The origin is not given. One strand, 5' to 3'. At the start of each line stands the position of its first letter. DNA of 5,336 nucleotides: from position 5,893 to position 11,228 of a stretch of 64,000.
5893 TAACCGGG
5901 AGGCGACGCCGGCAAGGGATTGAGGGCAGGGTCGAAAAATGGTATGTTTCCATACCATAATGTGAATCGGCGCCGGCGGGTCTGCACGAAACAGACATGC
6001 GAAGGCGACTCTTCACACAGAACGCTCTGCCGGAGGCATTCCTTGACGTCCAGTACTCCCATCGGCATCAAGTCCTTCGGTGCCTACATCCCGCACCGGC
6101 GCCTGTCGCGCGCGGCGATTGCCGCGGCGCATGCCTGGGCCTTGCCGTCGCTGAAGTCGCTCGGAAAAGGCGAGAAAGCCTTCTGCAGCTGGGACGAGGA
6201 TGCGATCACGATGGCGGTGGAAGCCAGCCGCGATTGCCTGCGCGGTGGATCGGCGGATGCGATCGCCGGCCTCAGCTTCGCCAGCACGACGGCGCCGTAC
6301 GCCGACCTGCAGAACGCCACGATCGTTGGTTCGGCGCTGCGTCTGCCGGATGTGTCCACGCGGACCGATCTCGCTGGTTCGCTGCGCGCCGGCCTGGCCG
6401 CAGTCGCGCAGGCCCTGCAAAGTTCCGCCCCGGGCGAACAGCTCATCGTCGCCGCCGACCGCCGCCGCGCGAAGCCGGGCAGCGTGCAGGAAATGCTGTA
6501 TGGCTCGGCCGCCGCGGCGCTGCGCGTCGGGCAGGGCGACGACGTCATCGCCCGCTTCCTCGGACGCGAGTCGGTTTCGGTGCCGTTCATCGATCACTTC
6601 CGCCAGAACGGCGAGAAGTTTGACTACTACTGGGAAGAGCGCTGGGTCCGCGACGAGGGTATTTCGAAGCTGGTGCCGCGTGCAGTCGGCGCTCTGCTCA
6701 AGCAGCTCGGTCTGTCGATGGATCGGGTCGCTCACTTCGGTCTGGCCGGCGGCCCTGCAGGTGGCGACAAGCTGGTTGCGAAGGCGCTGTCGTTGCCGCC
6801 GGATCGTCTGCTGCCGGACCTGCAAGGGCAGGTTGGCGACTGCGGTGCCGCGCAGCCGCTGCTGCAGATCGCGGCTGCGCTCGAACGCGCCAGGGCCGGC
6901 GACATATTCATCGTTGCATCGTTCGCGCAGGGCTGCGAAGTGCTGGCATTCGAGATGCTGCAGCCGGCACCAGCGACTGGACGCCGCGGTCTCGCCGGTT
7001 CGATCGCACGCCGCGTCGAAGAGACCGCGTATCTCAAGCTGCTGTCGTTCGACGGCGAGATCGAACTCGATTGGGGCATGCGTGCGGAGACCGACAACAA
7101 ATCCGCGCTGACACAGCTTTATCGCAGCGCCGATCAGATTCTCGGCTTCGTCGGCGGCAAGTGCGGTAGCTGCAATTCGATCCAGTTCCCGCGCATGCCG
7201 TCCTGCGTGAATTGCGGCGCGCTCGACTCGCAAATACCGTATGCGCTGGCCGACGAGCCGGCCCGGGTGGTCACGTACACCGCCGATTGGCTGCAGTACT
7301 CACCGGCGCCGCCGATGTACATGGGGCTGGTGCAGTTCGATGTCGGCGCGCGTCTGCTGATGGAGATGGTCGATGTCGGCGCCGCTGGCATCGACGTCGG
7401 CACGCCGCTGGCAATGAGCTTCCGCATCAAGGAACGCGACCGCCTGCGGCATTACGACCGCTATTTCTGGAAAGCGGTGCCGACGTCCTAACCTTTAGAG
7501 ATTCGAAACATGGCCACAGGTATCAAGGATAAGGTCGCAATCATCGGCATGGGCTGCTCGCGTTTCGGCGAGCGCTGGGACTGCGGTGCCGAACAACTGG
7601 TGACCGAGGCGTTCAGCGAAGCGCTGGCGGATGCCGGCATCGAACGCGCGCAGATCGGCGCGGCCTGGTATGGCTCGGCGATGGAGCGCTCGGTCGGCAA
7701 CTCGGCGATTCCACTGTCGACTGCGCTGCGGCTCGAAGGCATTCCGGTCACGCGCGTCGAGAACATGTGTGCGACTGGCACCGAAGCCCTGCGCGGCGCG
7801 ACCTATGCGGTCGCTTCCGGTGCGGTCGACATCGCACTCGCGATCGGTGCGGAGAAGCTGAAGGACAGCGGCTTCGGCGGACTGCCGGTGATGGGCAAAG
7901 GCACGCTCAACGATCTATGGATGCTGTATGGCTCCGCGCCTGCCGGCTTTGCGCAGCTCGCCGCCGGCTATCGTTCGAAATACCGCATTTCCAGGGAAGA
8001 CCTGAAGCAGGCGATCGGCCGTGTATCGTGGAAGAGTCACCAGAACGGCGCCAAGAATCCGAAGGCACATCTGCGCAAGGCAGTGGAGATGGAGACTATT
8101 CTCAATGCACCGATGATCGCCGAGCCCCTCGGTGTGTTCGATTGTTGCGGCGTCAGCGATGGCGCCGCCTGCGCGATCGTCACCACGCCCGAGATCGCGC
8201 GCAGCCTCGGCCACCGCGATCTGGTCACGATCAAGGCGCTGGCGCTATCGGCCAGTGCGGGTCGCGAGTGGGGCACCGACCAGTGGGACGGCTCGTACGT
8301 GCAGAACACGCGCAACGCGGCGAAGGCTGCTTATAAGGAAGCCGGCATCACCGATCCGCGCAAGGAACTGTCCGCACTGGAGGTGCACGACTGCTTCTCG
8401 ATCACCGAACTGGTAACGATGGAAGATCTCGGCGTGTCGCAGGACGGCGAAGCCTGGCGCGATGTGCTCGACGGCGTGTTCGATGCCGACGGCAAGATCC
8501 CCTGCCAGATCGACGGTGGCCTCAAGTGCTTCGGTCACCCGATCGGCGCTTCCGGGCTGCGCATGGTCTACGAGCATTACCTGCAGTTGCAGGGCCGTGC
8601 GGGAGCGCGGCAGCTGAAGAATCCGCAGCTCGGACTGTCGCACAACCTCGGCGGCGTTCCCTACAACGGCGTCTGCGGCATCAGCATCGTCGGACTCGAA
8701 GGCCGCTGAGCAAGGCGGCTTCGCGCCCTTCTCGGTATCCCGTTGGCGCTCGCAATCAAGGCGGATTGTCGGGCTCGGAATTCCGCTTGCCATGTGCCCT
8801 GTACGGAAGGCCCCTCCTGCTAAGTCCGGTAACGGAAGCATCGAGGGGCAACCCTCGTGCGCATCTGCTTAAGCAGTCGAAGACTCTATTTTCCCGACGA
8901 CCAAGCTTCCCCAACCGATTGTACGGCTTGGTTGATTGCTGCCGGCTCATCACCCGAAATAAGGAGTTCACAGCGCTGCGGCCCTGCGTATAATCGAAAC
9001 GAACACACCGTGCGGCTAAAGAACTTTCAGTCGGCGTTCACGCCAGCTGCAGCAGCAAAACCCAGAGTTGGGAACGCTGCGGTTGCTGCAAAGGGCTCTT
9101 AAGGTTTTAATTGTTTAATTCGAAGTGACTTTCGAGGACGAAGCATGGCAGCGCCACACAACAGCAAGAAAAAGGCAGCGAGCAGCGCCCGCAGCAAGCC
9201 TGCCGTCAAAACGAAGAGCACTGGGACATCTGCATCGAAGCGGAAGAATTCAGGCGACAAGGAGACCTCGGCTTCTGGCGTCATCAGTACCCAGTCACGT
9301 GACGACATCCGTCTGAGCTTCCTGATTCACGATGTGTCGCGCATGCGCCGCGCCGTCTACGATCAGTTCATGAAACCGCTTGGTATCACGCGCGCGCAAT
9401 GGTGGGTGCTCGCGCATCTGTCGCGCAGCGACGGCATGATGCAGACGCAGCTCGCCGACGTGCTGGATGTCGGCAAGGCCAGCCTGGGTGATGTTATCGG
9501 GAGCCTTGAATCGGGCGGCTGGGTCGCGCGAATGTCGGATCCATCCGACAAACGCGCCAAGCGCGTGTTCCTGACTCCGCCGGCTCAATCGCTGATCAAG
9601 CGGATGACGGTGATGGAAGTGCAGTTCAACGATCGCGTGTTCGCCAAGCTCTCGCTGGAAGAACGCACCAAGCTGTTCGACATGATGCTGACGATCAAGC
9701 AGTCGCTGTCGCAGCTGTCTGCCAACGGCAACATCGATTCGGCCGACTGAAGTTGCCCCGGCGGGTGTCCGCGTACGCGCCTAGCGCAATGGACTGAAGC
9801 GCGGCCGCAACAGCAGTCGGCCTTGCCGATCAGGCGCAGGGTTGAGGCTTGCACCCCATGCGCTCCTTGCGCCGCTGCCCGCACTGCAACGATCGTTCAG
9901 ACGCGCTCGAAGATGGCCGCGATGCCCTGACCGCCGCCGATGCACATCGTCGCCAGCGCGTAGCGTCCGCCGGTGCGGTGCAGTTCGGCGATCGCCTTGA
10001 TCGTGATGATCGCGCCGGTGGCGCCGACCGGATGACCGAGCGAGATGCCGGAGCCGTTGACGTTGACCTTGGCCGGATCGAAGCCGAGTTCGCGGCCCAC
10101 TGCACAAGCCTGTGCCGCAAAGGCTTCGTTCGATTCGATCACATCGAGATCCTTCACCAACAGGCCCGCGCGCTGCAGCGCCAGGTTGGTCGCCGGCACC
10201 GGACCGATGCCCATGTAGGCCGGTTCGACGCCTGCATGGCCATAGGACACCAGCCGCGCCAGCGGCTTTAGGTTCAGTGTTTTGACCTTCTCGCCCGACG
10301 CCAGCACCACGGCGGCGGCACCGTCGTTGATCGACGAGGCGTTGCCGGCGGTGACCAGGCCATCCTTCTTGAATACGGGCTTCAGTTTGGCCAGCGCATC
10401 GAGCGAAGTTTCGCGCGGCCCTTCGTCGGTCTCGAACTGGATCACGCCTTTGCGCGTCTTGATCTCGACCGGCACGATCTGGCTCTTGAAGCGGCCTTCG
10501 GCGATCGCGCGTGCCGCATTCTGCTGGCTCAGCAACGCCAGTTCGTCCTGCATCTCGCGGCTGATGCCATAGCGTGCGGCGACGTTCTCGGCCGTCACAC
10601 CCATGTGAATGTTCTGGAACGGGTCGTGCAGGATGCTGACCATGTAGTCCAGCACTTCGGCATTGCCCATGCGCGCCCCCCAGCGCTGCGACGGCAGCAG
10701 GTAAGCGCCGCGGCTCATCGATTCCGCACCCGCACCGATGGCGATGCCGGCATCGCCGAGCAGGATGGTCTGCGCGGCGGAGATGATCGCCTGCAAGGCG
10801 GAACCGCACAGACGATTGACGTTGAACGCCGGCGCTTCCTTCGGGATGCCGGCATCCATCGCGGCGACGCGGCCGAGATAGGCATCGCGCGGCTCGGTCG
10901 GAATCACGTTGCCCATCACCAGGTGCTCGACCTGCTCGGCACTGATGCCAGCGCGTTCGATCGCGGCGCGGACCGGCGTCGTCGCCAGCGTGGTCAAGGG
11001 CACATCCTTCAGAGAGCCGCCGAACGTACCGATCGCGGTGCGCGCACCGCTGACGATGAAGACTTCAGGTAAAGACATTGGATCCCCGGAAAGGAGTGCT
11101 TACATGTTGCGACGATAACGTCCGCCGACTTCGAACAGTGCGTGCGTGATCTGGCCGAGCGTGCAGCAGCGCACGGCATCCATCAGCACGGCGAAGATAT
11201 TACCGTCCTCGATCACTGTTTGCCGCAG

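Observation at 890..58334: Recurrent GTATG-N4-CATAC palindrome in front of at least ten operons: candidate operator of a single undescribed lipid/hydrocarbon regulon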

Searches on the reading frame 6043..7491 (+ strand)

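Call 9: search_protein_families(library=pfam, proteins=[window:6043-7491:+], max_evalue=0.00001)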
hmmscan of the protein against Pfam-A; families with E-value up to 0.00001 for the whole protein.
window:6043-7491:+ (482 aa): 0 families

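Call 22: search_protein_families(library=ncbifam, proteins=[window:6043-7491:+], max_evalue=0.001)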
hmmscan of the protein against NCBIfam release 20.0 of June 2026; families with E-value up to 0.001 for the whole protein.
window:6043-7491:+ (482 aa): 3 families
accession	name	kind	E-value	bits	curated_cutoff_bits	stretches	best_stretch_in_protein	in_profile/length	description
NF003274.0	PRK04262.1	equivalog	3.4e-40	138.1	244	1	7-330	3-331/347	hydroxymethylglutaryl-CoA synthase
TIGR00748.1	HMG_CoA_syn_Arc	equivalog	9.3e-26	90.9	353.35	1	7-331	2-331/345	hydroxymethylglutaryl-CoA synthase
TIGR01835.1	HMG-CoA-S_prok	equivalog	0.00021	20.2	360.35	1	7-170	1-168/382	hydroxymethylglutaryl-CoA synthase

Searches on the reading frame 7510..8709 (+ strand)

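Call 9: search_protein_families(library=pfam, proteins=[window:7510-8709:+], max_evalue=0.00001)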
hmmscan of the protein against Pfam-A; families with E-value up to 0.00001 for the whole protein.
window:7510-8709:+ (399 aa): 3 families
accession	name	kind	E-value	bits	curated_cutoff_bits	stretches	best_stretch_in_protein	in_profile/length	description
PF22691.2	Thiolase_C_1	-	6.5e-33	113.9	28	1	263-383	16-133/144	Thiolase C-terminal domain-like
PF00108.29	Thiolase_N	-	2.8e-16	60.1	26.4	1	11-226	3-258/260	Thiolase, N-terminal domain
PF02803.24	Thiolase_C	-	2e-07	31.1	27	1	269-365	26-102/123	Thiolase, C-terminal domain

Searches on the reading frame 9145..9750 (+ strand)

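Call 10: search_protein_families(library=pfam, proteins=[window:9145-9750:+], max_evalue=0.00001)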
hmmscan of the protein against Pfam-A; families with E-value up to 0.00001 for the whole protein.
window:9145-9750:+ (201 aa): 3 families
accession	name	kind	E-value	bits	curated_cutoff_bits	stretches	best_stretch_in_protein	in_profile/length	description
PF12802.13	MarR_2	-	5.4e-12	46.1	27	1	79-138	1-61/61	MarR family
PF01047.28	MarR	-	2.9e-11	43.5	24.6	1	81-138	1-58/59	MarR family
PF13463.12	HTH_27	-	4.1e-08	33.8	22.2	1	82-145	2-66/68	Winged helix DNA-binding domain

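Call 22: search_protein_families(library=ncbifam, proteins=[window:9145-9750:+], max_evalue=0.001)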
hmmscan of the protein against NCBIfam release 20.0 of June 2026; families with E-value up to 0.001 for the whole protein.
window:9145-9750:+ (201 aa): 9 families
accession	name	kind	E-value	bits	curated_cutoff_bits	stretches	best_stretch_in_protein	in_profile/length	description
NF002926.0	PRK03573.1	equivalog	1.6e-16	60.5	120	1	63-193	11-142/144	transcriptional regulator SlyA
NF045593.1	bilirub_TF_BilQ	equivalog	1.5e-10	40.9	125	1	57-186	4-133/135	bilirubin utilization transcriptional regulator BilQ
NF008565.1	PRK11512.1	equivalog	1.9e-10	40.9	240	1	55-155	12-112/144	multiple antibiotic resistance transcriptional regulator MarR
TIGR02337.1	HpaR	equivalog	8.4e-10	38.6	121.2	1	74-181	16-126/130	homoprotocatechuate degradation operon regulator HpaR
NF053777.1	Saro0803TransReg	equivalog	2.7e-09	36.9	200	1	69-185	20-139/140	Saro_0803 family transcriptional regulator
NF052438.1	TransRegRv0880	equivalog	2.1e-05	24.4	220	1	81-179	32-130/143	Rv0880 family HTH-type transcriptional regulator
TIGR04472.1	reg_rSAM_mob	hypoth_equivalog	4.1e-05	23.6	240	1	83-189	31-137/141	radical SAM mobile pair system MarR family transcriptional regulator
NF052638.1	TransRegOhrRVib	equivalog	6.4e-05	22.7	200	1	71-162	25-116/141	transcriptional regulator OhrR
NF041230.1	BagL_FevM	exception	0.0002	21.4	230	1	70-182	29-139/145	MarR family transcriptional regulator BagL/FevM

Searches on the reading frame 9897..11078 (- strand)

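Call 10: search_protein_families(library=pfam, proteins=[window:9897-11078:-], max_evalue=0.00001)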
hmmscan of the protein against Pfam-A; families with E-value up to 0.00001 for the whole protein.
window:9897-11078:- (393 aa): 2 families
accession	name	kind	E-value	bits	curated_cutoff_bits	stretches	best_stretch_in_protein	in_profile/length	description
PF00108.29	Thiolase_N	-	1.4e-87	293.9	26.4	1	6-261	1-258/260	Thiolase, N-terminal domain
PF02803.24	Thiolase_C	-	1.4e-44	151.1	27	1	270-392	1-123/123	Thiolase, C-terminal domain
